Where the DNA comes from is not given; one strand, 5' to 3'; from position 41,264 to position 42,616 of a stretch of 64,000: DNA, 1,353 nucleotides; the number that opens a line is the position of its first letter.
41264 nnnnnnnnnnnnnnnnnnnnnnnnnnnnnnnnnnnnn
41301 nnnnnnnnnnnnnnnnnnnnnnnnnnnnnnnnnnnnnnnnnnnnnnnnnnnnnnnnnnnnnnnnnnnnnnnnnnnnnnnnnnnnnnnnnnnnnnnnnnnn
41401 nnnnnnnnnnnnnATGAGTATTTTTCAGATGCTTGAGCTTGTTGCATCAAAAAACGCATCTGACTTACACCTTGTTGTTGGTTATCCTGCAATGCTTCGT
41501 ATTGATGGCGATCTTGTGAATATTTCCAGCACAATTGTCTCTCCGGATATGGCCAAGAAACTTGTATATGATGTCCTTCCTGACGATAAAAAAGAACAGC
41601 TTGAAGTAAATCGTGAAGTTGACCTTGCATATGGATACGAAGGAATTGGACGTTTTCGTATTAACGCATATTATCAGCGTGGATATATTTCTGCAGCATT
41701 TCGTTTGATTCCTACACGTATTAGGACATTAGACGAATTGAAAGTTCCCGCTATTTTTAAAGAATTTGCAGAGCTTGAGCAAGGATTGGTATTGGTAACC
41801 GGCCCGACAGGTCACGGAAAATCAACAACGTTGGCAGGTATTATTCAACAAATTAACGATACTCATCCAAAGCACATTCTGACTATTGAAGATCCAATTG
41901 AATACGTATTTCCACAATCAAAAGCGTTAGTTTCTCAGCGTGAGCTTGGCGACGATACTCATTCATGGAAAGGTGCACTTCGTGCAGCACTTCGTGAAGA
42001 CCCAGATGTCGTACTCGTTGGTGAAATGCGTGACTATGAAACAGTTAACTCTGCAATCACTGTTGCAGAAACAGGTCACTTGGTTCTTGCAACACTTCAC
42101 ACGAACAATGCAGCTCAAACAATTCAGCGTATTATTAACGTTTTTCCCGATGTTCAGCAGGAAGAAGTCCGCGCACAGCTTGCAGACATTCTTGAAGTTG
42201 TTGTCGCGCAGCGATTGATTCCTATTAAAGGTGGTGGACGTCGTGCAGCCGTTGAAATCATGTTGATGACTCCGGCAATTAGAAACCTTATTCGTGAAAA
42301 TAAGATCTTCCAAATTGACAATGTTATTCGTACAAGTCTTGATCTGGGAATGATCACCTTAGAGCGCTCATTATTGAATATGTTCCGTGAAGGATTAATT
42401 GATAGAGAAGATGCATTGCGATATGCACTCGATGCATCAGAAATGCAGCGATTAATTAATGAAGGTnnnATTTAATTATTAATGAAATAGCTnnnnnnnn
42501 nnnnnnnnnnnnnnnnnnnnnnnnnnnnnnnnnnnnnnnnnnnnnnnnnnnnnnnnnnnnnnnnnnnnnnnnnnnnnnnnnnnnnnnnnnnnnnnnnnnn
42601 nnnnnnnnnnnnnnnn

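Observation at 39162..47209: Secretin-less type IV pilus module with disordered Pro-rich N-terminal extensions on PilT and PilC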

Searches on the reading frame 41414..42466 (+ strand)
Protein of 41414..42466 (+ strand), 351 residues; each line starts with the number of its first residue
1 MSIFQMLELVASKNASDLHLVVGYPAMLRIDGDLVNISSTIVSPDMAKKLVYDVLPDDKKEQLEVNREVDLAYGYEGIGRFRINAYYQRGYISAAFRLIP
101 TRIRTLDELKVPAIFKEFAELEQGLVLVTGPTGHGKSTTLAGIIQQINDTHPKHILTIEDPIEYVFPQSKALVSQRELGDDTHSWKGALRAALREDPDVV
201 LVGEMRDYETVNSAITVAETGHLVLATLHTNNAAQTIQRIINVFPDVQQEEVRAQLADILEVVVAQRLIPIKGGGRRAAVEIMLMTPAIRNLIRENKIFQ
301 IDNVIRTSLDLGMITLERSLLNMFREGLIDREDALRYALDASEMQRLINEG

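Call 51: search_protein_representatives(protein=window:41414-42466:+)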
Query: 351 residues. Proteins with E-value up to 0.001 (for the whole library): 47204; up to 1e-10: 31006; up to 1e-30: 7523. The best 150 are listed.
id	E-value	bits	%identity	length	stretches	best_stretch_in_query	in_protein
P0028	5.6e-176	600.7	77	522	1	4-350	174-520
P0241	1.5e-161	553.2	43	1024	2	6-339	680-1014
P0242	2.1e-149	513.4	40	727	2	2-333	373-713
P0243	6.0e-147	505.3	41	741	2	5-345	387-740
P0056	1.0e-143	494.7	65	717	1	2-350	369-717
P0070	5.6e-142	489.0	66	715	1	2-348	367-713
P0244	2.3e-139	480.4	63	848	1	2-348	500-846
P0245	1.2e-138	478.0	41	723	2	5-348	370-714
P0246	3.5e-138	476.5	63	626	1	3-348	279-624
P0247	4.0e-138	476.3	64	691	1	3-348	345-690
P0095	1.5e-137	474.4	62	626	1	2-349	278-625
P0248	3.6e-137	473.2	61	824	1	2-348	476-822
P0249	6.1e-137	472.4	61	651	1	4-348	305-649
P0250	1.4e-136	471.3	62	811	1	3-348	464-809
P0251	1.6e-135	467.7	40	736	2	3-341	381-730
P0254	2.7e-134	463.7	62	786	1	3-348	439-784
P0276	2.7e-114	398.0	55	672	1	5-339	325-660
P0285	3.1e-109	381.4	53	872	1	6-341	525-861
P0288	3.5e-108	377.9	51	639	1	5-349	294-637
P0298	1.4e-105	369.4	52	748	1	5-348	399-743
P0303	3.5e-104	364.8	49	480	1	4-343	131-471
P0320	2.0e-99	349.1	47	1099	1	6-348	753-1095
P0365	1.1e-92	327.0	47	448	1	5-336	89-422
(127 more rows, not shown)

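Call 53: list_cluster_members(proteins=[P0276, P0285, P0298, P0288, P0244, P0246, P0254, P0303, P0320, P0365])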
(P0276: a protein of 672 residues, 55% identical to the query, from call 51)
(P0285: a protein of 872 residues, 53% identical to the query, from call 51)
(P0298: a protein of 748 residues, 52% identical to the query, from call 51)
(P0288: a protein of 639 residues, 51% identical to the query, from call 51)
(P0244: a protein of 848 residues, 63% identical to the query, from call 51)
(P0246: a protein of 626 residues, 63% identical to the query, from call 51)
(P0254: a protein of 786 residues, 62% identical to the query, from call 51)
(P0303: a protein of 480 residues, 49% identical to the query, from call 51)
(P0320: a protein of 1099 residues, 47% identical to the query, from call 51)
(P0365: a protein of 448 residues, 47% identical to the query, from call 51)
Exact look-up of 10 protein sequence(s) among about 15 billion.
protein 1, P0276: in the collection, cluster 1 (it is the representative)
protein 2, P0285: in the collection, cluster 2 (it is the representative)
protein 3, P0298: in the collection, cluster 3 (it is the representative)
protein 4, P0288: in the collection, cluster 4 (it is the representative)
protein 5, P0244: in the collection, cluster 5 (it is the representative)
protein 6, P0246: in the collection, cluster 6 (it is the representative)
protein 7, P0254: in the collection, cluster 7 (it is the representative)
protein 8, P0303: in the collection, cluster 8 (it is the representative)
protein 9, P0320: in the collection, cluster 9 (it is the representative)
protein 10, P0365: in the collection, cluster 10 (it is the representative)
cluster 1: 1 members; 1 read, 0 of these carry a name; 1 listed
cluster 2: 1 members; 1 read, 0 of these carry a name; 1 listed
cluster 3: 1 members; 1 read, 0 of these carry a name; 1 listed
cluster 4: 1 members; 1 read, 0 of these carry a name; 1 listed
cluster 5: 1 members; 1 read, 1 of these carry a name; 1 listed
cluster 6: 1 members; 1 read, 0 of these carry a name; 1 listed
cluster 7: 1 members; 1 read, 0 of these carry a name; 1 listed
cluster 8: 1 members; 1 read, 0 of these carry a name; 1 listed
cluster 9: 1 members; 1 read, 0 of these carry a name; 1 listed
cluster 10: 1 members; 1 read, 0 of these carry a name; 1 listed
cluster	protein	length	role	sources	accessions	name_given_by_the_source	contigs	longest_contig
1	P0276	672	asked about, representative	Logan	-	-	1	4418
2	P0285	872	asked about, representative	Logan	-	-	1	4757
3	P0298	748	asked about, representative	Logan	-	-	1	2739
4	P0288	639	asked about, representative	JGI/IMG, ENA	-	-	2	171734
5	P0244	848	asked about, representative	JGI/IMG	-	twitching motility protein PilT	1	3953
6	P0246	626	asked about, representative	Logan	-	-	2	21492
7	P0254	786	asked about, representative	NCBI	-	-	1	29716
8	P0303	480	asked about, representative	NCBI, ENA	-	-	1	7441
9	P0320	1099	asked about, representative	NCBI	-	-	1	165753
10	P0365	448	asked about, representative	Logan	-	-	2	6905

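Call 54: find_encoding_contigs(protein=P0288, flank=10000, max_places=1)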
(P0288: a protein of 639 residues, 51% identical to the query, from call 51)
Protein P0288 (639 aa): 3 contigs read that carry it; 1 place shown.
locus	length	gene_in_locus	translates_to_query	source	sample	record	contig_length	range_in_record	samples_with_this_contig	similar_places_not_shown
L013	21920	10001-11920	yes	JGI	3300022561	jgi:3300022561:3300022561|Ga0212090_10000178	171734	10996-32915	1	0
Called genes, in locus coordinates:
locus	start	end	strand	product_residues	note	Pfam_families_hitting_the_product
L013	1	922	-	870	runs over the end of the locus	PF00521:DNA_topoisoIV, PF03989:DNA_gyraseA_C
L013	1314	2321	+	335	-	PF13672:PP2C_2 (faint)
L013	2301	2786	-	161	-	PF00293:NUDIX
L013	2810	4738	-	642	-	PF02518:HATPase_c, PF00204:DNA_gyraseB, PF01751:Toprim, PF00986:DNA_gyraseB_C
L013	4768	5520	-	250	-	PF13177:DNA_pol3_delta2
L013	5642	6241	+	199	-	PF06114:Peptidase_M78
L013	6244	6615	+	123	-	-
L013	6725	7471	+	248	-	-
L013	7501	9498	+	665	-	PF05157:MshEN, PF00437:T2SSE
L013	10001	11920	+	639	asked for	PF00437:T2SSE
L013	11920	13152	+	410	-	PF28597:T2SSF_N (weak), PF00482:T2SSF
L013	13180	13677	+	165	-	PF07963:N_methyl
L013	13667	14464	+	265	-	PF06750:A24_N_bact, PF01478:Peptidase_A24 (weak)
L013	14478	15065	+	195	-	PF07963:N_methyl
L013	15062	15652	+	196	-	PF07963:N_methyl (weak)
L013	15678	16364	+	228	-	-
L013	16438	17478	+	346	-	PF11104:PilM_2, PF25216:Volactin (faint), PF06723:MreB_Mbl (faint), PF14450:FtsA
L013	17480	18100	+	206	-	-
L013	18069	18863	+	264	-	-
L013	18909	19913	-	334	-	PF01933:CofD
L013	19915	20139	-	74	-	PF13083:KH_KhpA-B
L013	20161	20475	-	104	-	PF00886:Ribosomal_S16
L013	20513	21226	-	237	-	PF22935:RM44_endonuclase (weak), PF14622:Ribonucleas_3_3, PF00636:Ribonuclease_3, PF00035:dsrm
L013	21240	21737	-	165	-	PF01029:NusB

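Call 56: find_homologous_proteins(query=L013:16438-17478:+, max_evalue=0.001)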
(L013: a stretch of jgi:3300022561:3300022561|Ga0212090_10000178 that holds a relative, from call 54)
Query L013:16438-17478:+ (346 aa): 453 proteins with E <= 0.001 among 8000 candidates; the best 120 are listed.
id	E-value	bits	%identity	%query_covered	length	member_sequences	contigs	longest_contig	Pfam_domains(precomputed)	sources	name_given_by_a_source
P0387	1.2e-213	726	100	100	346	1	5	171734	PF25216.1,PF06723.20,PF14450.13,PF11104.15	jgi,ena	-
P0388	2.6e-140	485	62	100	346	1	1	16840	PF25216.1,PF06723.20,PF14450.13,PF11104.15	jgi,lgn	jgi:type IV pilus assembly protein PilM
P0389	2.6e-139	482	63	100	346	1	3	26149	PF14450.13,PF11104.15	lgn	-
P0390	4.3e-139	481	61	100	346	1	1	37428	PF06723.20,PF14450.13,PF11104.15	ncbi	-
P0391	6.6e-137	474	62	100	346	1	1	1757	PF06723.20,PF14450.13,PF11104.15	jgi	jgi:type IV pilus assembly protein PilM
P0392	4.3e-133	461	60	100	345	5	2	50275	PF14450.13,PF11104.15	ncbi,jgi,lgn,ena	-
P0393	1.8e-132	459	59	100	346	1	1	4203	PF06723.20,PF14450.13,PF11104.15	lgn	-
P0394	9.7e-131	454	58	100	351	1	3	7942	PF06723.20,PF14450.13,PF11104.15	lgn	-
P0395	1.6e-130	453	60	100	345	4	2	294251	PF25216.1,PF06723.20,PF14450.13,PF11104.15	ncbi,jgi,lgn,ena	-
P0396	5.6e-130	451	59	100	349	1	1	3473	PF06723.20,PF14450.13,PF11104.15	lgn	-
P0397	3.6e-129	448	59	100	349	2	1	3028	PF25216.1,PF06723.20,PF14450.13,PF11104.15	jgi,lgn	jgi:type IV pilus assembly protein PilM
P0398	8.7e-129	447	59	100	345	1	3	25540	PF25216.1,PF06723.20,PF14450.13,PF11104.15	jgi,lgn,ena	-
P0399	1.3e-128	447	58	100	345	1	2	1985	PF06723.20,PF14450.13,PF11104.15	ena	-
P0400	2.0e-128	446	59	100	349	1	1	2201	PF25216.1,PF06723.20,PF14450.13,PF11104.15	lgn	-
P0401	6.6e-128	444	58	100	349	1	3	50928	PF06723.20,PF14450.13,PF11104.15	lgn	-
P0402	1.5e-127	443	57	100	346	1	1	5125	PF06723.20,PF02541.23,PF14450.13,PF11104.15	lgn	-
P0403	2.8e-127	442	57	99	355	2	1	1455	PF25216.1,PF06723.20,PF14450.13,PF11104.15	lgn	-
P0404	2.0e-121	423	58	99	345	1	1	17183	PF25216.1,PF06723.20,PF02541.23,PF14450.13,PF11104.15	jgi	jgi:type IV pilus assembly protein PilM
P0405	1.5e-113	397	55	100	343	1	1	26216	PF06723.20,PF14450.13,PF11104.15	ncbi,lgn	-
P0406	2.5e-111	390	51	100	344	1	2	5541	PF25216.1,PF06723.20,PF14450.13,PF11104.15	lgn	-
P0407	1.3e-106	374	51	100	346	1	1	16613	PF06723.20,PF14450.13,PF11104.15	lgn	-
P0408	2.5e-104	367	51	100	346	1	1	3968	PF06723.20,PF14450.13,PF11104.15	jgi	jgi:type IV pilus assembly protein PilM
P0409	3.2e-103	363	51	100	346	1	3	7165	PF25216.1,PF06723.20,PF14450.13,PF11104.15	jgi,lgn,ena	-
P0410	2.2e-102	360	48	100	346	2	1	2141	PF06723.20,PF14450.13,PF11104.15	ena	-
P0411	9.2e-102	358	51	100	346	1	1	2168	PF06723.20,PF14450.13,PF11104.15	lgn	-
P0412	7.8e-101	355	49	100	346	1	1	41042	PF06723.20,PF14450.13,PF11104.15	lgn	-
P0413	6.1e-100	352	47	100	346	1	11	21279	PF06723.20,PF14450.13,PF11104.15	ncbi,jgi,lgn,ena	-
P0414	2.0e-99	351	48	99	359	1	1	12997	PF06723.20,PF14450.13,PF11104.15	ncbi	ncbi:MAG: type IV pilus assembly protein PilM [Candidatus Dojkabacteria bacterium]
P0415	2.0e-99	351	47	100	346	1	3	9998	PF06723.20,PF14450.13,PF11104.15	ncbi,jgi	-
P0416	3.8e-99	350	49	100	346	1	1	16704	PF06723.20,PF14450.13,PF11104.15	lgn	-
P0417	9.4e-99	349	48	100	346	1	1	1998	PF06723.20,PF14450.13,PF11104.15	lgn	-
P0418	4.6e-98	346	48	100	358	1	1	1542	PF06723.20,PF14450.13,PF11104.15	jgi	jgi:type IV pilus assembly protein PilM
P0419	3.6e-97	343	48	100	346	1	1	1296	PF25216.1,PF06723.20,PF14450.13,PF11104.15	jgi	jgi:type IV pilus assembly protein PilM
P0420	1.2e-96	342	46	99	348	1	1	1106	PF06723.20,PF14450.13,PF11104.15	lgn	-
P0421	6.6e-96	339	47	100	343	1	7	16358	PF06723.20,PF14450.13,PF11104.15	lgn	-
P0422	8.3e-96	339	46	100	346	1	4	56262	PF06723.20,PF14450.13,PF11104.15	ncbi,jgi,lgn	-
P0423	1.7e-94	335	48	100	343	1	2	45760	PF06723.20,PF14450.13,PF11104.15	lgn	-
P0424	3.1e-94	334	46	100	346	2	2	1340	PF06723.20,PF14450.13,PF11104.15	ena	-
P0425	4.5e-94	333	46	100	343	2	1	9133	PF06723.20,PF14450.13,PF11104.15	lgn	-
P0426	4.6e-94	333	45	100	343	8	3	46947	PF06723.20,PF14450.13,PF11104.15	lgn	-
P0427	5.1e-94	333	48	100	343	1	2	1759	PF06723.20,PF14450.13,PF11104.15,PF08841.17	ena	-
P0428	1.4e-93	332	46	99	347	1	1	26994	PF25216.1,PF06723.20,PF14450.13,PF11104.15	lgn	-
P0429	2.8e-93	331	48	100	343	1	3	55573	PF06723.20,PF14450.13,PF11104.15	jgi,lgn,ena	jgi:type IV pilus assembly protein PilM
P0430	3.4e-93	330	57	74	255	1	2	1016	PF25216.1,PF06723.20,PF14450.13,PF11104.15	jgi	jgi:type IV pilus assembly protein PilM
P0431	6.4e-93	329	46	100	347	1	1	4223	PF25216.1,PF06723.20,PF14450.13,PF11104.15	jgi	-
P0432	9.4e-93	329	47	100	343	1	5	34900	PF06723.20,PF14450.13,PF11104.15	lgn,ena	-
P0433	4.6e-92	327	46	100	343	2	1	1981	PF06723.20,PF14450.13,PF11104.15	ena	-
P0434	1.5e-91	325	48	100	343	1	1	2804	PF06723.20,PF14450.13,PF11104.15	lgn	-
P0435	3.5e-91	324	46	100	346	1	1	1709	PF06723.20,PF14450.13,PF11104.15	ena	-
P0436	3.7e-91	324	45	100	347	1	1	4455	PF25216.1,PF06723.20,PF14450.13,PF11104.15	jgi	-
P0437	4.6e-91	323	46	100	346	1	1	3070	PF25216.1,PF06723.20,PF14450.13,PF11104.15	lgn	-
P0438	1.1e-90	322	47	100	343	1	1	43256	PF06723.20,PF14450.13,PF11104.15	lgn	-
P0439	1.3e-90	322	46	100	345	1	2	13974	PF25216.1,PF06723.20,PF14450.13,PF11104.15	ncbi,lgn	ncbi:MAG: type IV pilus assembly protein PilM, partial [Candidatus Dojkabacteria bacterium]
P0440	1.6e-90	321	46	100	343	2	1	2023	PF06723.20,PF14450.13,PF11104.15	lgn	-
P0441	1.6e-90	321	44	100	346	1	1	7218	PF06723.20,PF14450.13,PF11104.15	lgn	-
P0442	3.2e-90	321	45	100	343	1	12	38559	PF06723.20,PF14450.13,PF11104.15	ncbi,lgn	-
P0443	3.6e-90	320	46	100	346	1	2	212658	PF25216.1,PF06723.20,PF14450.13,PF11104.15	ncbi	-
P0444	5.7e-90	320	44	100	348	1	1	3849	PF06723.20,PF14450.13,PF11104.15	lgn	-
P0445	6.9e-90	319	45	100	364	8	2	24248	PF25216.1,PF06723.20,PF02541.23,PF14450.13,PF11104.15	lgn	-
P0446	7.0e-90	319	45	100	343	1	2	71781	PF06723.20,PF14450.13,PF11104.15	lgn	-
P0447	1.1e-89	319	46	100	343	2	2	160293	PF06723.20,PF14450.13,PF11104.15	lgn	-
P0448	2.2e-89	318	46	100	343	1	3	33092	PF06723.20,PF14450.13,PF11104.15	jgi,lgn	-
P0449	4.0e-89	317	44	100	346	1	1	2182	PF25216.1,PF06723.20,PF14450.13,PF11104.15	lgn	-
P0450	6.7e-89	316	46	100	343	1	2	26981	PF06723.20,PF14450.13,PF11104.15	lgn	-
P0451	1.2e-88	315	46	100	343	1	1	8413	PF06723.20,PF14450.13,PF11104.15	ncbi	-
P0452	2.9e-88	314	46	100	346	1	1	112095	PF06723.20,PF14450.13,PF11104.15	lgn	-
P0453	3.4e-88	314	45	100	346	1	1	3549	PF25216.1,PF06723.20,PF14450.13,PF11104.15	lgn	-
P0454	4.2e-88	314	46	100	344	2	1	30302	PF25216.1,PF06723.20,PF02541.23,PF14450.13,PF11104.15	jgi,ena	jgi:type IV pilus assembly protein PilM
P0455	1.4e-87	312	45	100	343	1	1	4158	PF06723.20,PF14450.13,PF11104.15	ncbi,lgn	-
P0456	5.0e-86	307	44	100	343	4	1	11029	PF06723.20,PF14450.13,PF11104.15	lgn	-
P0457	2.7e-85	304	45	99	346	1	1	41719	PF25216.1,PF06723.20,PF14450.13,PF11104.15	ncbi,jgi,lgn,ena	ncbi:MAG: type IV pilus assembly protein PilM [bacterium]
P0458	2.8e-85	304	45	100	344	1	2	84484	PF06723.20,PF02541.23,PF14450.13,PF11104.15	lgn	-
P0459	3.9e-85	304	42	100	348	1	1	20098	PF25216.1,PF06723.20,PF14450.13,PF11104.15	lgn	-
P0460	1.3e-84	302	44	100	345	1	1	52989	PF25216.1,PF06723.20,PF14450.13,PF11104.15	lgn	-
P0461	3.1e-83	298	43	100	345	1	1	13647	PF06723.20,PF14450.13,PF11104.15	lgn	-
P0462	3.5e-82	294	42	99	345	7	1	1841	PF06723.20,PF14450.13,PF11104.15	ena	-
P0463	5.4e-80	287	43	100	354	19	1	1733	PF06723.20,PF14450.13,PF11104.15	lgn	-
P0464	2.2e-79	285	41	100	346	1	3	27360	PF25216.1,PF14450.13,PF11104.15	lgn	-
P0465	2.3e-73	265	39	100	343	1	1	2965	PF06723.20,PF14450.13,PF11104.15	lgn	-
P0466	9.0e-73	263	42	99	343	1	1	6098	PF06723.20,PF14450.13,PF11104.15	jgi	jgi:type IV pilus assembly protein PilM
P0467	1.5e-72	262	37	99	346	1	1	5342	PF25216.1,PF06723.20,PF14450.13,PF11104.15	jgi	jgi:type IV pilus assembly protein PilM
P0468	4.4e-72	261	38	100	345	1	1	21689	PF14450.13,PF11104.15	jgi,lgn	jgi:type IV pilus assembly protein PilM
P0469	1.8e-71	259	38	99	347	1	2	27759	PF25216.1,PF06723.20,PF14450.13,PF11104.15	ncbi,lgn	-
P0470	2.0e-71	259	38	100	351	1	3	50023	PF25216.1,PF14450.13,PF11104.15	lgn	-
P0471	4.1e-71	258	41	100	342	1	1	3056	PF06723.20,PF02541.23,PF14450.13,PF11104.15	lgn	-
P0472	9.9e-71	257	39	99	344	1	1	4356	PF25216.1,PF06723.20,PF14450.13,PF11104.15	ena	-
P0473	1.9e-70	256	40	99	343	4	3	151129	PF06723.20,PF14450.13,PF11104.15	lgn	-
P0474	5.3e-70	254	41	100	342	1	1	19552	PF06723.20,PF14450.13,PF11104.15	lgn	-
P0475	8.4e-70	253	41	100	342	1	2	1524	PF06723.20,PF14450.13,PF11104.15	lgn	-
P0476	9.3e-70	253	39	100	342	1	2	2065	PF25216.1,PF06723.20,PF14450.13,PF11104.15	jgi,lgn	jgi:type IV pilus assembly protein PilM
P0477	1.4e-69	253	38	99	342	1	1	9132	PF06723.20,PF14450.13,PF11104.15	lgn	-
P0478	1.7e-69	253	39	100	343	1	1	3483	PF06723.20,PF14450.13,PF11104.15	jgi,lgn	jgi:type IV pilus assembly protein PilM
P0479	1.9e-69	252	40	100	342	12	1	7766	PF06723.20,PF14450.13,PF11104.15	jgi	-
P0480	2.5e-69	252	39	100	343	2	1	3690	PF06723.20,PF14450.13,PF11104.15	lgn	-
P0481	3.7e-69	251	39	100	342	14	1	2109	PF06723.20,PF14450.13,PF11104.15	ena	-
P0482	7.9e-69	250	40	100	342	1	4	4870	PF06723.20,PF14450.13,PF11104.15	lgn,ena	-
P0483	8.5e-69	250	40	100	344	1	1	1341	PF25216.1,PF06723.20,PF14450.13,PF11104.15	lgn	-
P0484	8.5e-69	250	38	100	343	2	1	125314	PF25216.1,PF06723.20,PF14450.13,PF11104.15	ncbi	-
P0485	8.8e-69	250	40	100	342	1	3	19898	PF06723.20,PF14450.13,PF11104.15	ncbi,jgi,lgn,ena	-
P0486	1.3e-68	250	38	99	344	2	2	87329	PF06723.20,PF14450.13,PF11104.15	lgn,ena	-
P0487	1.6e-68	249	39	100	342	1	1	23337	PF06723.20,PF14450.13,PF11104.15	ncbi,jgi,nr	ncbi:MAG: type IV pilus assembly protein PilM [Candidatus Dojkabacteria bacterium]|jgi:type IV pilus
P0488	1.7e-68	249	40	100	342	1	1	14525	PF06723.20,PF14450.13,PF11104.15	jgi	jgi:type IV pilus assembly protein PilM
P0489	2.1e-68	249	39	100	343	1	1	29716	PF06723.20,PF14450.13,PF11104.15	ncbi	-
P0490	2.2e-68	249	39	100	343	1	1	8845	PF06723.20,PF14450.13,PF11104.15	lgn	-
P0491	2.3e-68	249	38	99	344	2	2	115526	PF25216.1,PF14450.13,PF11104.15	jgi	jgi:type IV pilus assembly protein PilM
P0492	3.2e-68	248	38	99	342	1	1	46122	PF25216.1,PF06723.20,PF14450.13,PF11104.15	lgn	-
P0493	3.6e-68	248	39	100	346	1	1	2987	PF06723.20,PF14450.13,PF11104.15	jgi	jgi:type IV pilus assembly protein PilM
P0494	3.6e-68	248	39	100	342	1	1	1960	PF06723.20,PF14450.13,PF11104.15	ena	-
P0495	3.9e-68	248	40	100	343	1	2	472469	PF06723.20,PF14450.13,PF11104.15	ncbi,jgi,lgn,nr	ncbi:pilus assembly protein PilM [bacterium]|nr:pilus assembly protein PilM [bacterium]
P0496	4.5e-68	248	40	100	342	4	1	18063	PF06723.20,PF14450.13,PF11104.15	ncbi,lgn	-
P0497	4.6e-68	248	39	100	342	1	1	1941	PF06723.20,PF14450.13,PF11104.15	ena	-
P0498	5.3e-68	248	38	100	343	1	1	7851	PF06723.20,PF14450.13,PF11104.15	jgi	jgi:type IV pilus assembly protein PilM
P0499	6.6e-68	247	39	100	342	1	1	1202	PF06723.20,PF14450.13,PF11104.15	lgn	-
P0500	7.5e-68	247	39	99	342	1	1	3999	PF06723.20,PF14450.13,PF11104.15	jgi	-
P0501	8.6e-68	247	39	100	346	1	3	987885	PF06723.20,PF14450.13,PF11104.15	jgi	jgi:type IV pilus assembly protein PilM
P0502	9.3e-68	247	40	100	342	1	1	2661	PF06723.20,PF14450.13,PF11104.15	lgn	-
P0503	1.3e-67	246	39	100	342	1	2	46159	PF06723.20,PF02541.23,PF14450.13,PF11104.15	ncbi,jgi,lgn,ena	-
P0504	1.7e-67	246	40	100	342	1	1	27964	PF06723.20,PF14450.13,PF11104.15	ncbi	-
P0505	1.9e-67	246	37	99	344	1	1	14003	PF25216.1,PF14450.13,PF11104.15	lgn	-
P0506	2.2e-67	246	39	100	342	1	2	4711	PF06723.20,PF14450.13,PF11104.15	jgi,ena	-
